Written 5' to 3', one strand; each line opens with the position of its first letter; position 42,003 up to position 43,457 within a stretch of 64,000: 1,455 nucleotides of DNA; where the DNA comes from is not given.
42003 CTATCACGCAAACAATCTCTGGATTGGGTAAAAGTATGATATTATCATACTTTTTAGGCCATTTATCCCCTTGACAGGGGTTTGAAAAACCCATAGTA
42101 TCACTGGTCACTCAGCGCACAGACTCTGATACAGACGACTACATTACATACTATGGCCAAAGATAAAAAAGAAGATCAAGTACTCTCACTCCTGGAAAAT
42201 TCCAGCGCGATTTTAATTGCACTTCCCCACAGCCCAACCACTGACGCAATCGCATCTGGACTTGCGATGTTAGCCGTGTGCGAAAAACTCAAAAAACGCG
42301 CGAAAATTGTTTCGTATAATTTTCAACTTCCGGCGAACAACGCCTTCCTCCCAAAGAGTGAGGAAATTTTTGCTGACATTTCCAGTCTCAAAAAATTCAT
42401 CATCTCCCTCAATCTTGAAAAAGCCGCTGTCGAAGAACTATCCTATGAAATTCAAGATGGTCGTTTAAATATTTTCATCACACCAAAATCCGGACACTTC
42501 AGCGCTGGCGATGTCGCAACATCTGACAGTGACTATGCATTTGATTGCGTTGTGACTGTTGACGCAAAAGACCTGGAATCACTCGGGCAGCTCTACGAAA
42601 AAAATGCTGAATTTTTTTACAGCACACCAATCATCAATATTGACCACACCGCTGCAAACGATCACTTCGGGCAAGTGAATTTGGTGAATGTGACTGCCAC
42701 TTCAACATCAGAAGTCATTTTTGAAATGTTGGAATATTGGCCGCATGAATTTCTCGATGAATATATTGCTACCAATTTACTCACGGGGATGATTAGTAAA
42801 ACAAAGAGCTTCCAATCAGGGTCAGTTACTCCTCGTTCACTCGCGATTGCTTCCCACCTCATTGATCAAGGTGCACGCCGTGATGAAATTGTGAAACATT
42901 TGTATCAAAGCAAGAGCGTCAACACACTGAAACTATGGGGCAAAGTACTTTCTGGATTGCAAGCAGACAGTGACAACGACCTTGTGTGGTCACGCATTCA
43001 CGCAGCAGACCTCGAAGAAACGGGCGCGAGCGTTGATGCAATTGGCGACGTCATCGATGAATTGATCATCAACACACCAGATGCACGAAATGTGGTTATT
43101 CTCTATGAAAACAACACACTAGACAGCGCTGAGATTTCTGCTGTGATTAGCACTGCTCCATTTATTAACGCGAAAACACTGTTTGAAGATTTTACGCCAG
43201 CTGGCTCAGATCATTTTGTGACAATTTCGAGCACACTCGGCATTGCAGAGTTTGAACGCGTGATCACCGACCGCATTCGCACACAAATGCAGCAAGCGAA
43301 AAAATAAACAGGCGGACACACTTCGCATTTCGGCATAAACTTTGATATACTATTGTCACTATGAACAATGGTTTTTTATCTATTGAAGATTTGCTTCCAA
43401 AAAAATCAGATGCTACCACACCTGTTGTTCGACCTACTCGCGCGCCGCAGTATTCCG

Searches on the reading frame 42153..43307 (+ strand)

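Call 23: search_protein_families(library=pfam, proteins=[window:42153-43307:+], max_evalue=0.00001)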
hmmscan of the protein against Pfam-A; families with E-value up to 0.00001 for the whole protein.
window:42153-43307:+ (384 aa): 1 family
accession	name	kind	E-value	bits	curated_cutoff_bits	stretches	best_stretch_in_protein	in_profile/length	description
PF01368.27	DHH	-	1.3e-08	35.6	28.1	1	21-213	3-125/125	DHH family, N-terminal domain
